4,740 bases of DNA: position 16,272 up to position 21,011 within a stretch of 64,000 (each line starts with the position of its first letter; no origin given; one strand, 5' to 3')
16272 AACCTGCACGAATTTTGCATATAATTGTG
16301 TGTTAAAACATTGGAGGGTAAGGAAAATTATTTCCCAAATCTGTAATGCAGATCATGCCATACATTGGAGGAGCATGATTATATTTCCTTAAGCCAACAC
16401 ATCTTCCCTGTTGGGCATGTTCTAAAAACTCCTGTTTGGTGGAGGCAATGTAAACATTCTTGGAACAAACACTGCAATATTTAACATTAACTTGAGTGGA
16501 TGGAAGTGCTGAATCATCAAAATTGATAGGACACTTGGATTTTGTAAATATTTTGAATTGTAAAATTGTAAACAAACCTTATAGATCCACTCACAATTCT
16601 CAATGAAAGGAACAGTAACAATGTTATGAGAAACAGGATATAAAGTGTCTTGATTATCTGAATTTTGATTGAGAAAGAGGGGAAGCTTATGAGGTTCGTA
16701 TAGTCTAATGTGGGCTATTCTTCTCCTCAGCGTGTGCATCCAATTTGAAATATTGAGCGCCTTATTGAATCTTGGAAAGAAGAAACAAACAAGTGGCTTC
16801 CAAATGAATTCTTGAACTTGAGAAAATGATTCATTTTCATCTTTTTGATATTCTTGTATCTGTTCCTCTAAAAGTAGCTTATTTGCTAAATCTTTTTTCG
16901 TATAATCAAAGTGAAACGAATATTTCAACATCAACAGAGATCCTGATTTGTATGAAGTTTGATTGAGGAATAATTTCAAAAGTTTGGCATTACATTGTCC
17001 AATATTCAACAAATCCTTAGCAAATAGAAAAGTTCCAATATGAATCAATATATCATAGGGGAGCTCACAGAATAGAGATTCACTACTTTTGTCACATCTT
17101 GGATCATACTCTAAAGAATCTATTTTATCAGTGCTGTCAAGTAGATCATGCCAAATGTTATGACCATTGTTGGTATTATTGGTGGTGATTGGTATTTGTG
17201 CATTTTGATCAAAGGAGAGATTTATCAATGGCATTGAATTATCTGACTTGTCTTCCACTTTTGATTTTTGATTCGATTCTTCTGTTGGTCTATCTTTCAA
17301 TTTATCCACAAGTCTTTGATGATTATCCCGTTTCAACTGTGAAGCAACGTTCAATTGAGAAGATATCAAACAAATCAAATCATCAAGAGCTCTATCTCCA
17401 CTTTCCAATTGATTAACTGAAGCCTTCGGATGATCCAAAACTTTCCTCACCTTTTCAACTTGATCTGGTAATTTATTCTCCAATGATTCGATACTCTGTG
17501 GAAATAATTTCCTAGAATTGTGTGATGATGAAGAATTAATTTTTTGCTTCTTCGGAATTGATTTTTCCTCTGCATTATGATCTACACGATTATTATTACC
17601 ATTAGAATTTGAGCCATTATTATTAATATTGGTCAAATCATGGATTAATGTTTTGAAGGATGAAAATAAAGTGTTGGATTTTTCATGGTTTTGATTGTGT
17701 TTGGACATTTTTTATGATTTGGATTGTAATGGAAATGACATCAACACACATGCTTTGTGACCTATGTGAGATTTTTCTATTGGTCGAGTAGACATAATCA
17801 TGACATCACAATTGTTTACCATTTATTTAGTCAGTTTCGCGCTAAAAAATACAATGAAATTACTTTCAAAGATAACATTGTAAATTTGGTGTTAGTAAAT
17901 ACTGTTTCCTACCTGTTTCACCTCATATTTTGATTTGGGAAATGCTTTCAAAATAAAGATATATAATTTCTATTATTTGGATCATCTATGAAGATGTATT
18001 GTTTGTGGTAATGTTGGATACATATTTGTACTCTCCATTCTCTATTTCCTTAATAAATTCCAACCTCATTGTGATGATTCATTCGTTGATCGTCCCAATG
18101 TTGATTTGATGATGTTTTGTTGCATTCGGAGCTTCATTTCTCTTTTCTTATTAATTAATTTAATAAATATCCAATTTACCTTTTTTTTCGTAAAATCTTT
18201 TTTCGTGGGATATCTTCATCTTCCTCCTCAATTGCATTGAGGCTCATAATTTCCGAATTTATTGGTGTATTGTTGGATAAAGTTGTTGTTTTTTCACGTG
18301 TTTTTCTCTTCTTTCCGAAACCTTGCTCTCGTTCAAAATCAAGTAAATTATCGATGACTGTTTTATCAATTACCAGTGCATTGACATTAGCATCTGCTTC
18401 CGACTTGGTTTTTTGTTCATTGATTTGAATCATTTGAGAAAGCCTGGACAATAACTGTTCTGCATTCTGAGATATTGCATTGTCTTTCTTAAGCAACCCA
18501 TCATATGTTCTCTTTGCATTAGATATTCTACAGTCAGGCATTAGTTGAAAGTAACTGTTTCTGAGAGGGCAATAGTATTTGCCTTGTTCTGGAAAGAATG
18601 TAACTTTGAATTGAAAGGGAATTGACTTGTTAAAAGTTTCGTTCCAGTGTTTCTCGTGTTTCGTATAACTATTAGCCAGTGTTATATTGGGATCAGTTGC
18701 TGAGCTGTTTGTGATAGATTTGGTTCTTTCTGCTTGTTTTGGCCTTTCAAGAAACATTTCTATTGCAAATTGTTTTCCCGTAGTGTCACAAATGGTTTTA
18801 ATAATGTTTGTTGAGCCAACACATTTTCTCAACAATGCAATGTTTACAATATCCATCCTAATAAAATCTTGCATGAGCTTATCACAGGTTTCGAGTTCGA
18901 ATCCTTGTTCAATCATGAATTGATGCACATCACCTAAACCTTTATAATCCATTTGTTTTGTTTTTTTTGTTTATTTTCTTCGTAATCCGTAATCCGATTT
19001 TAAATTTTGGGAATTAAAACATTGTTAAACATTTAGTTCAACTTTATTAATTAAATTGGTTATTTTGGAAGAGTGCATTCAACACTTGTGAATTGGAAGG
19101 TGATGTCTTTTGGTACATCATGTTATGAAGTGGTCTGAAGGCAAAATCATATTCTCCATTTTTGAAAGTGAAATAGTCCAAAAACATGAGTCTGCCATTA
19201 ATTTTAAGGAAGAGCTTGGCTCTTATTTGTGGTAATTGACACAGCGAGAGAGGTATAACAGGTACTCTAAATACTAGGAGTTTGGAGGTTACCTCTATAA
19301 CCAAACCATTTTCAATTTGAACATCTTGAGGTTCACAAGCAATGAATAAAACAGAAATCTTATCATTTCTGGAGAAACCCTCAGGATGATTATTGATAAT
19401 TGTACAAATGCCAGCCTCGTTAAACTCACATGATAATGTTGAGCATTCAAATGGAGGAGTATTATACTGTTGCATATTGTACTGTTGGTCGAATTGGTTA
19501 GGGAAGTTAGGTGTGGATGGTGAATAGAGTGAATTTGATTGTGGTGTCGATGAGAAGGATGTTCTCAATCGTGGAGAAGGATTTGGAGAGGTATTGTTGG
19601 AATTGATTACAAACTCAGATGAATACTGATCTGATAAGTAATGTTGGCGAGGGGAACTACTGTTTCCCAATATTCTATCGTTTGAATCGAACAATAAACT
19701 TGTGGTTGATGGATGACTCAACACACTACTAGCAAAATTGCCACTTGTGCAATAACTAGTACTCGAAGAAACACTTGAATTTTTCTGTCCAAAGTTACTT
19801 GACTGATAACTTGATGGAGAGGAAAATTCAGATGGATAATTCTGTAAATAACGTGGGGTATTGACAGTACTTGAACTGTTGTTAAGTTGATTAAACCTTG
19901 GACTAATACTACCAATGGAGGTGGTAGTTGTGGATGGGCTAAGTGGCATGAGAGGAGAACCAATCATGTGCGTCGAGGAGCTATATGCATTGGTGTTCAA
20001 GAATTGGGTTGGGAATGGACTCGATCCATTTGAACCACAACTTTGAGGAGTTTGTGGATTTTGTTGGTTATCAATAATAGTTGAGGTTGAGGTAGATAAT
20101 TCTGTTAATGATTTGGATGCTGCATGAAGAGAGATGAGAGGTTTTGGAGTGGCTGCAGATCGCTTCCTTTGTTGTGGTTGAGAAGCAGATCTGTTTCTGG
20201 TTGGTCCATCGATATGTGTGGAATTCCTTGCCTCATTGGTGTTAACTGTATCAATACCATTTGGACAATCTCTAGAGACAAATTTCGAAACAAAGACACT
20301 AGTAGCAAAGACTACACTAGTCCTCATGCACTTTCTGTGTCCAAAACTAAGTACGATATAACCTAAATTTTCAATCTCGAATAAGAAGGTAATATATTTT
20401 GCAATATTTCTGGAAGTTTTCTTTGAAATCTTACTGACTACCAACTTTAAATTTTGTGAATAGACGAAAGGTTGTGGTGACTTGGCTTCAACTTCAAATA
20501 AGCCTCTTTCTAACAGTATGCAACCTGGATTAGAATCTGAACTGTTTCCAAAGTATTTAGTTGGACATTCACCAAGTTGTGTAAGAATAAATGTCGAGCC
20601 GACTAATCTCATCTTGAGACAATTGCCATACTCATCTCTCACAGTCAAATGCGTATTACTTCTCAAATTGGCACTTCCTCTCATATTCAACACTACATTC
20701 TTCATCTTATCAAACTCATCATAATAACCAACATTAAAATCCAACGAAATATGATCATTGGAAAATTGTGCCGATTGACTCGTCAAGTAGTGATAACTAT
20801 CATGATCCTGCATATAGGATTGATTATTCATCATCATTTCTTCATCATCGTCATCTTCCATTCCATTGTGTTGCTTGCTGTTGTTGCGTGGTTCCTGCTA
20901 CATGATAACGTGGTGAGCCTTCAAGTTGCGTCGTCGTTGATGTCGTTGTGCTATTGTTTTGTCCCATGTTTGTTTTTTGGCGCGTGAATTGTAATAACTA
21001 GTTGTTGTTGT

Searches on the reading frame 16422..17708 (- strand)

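Call 39: search_protein_families(library=pfam, proteins=[P0122], max_evalue=0.00001)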
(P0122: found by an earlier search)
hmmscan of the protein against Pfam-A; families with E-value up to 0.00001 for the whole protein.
P0122 (588 aa): 4 families
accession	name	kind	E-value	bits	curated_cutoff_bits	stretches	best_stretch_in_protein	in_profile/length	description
PF13450.12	NAD_binding_8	-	2.3e-12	47.5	21.9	1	63-130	1-63/68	NAD(P)-binding Rossmann-like domain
PF01593.30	Amino_oxidase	-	1.1e-07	31.9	19.8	0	68-104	1-37/443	Flavin containing amine oxidoreductase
PF01266.30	DAO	-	1.5e-07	31.7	27.9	0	60-95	1-37/353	FAD dependent oxidoreductase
PF00890.30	FAD_binding_2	-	2.3e-06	27.5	20.4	0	60-98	1-39/414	FAD binding domain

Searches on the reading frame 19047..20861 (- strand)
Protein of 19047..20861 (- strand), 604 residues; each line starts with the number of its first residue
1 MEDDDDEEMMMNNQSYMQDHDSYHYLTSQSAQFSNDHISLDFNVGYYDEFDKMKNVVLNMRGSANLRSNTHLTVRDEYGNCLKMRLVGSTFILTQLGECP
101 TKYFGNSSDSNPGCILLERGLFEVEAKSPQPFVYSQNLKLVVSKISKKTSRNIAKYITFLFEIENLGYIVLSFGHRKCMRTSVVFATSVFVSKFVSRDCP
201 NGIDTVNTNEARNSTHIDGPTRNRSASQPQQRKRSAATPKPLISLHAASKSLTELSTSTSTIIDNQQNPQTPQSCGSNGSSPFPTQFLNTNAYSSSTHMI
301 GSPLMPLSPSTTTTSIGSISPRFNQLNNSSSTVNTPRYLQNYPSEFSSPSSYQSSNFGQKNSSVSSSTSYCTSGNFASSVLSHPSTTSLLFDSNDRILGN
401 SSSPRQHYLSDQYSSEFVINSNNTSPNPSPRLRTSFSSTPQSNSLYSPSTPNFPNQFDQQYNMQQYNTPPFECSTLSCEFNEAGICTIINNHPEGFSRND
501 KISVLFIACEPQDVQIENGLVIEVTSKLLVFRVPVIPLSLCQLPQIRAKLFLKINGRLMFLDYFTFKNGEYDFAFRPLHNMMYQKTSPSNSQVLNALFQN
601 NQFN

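Call 39: search_protein_families(library=pfam, proteins=[P0122], max_evalue=0.00001)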
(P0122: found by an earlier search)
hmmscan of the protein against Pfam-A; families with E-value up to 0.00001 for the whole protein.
P0122 (588 aa): 4 families
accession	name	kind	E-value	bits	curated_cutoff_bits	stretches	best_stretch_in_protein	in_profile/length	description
PF13450.12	NAD_binding_8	-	2.3e-12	47.5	21.9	1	63-130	1-63/68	NAD(P)-binding Rossmann-like domain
PF01593.30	Amino_oxidase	-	1.1e-07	31.9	19.8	0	68-104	1-37/443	Flavin containing amine oxidoreductase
PF01266.30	DAO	-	1.5e-07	31.7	27.9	0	60-95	1-37/353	FAD dependent oxidoreductase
PF00890.30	FAD_binding_2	-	2.3e-06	27.5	20.4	0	60-98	1-39/414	FAD binding domain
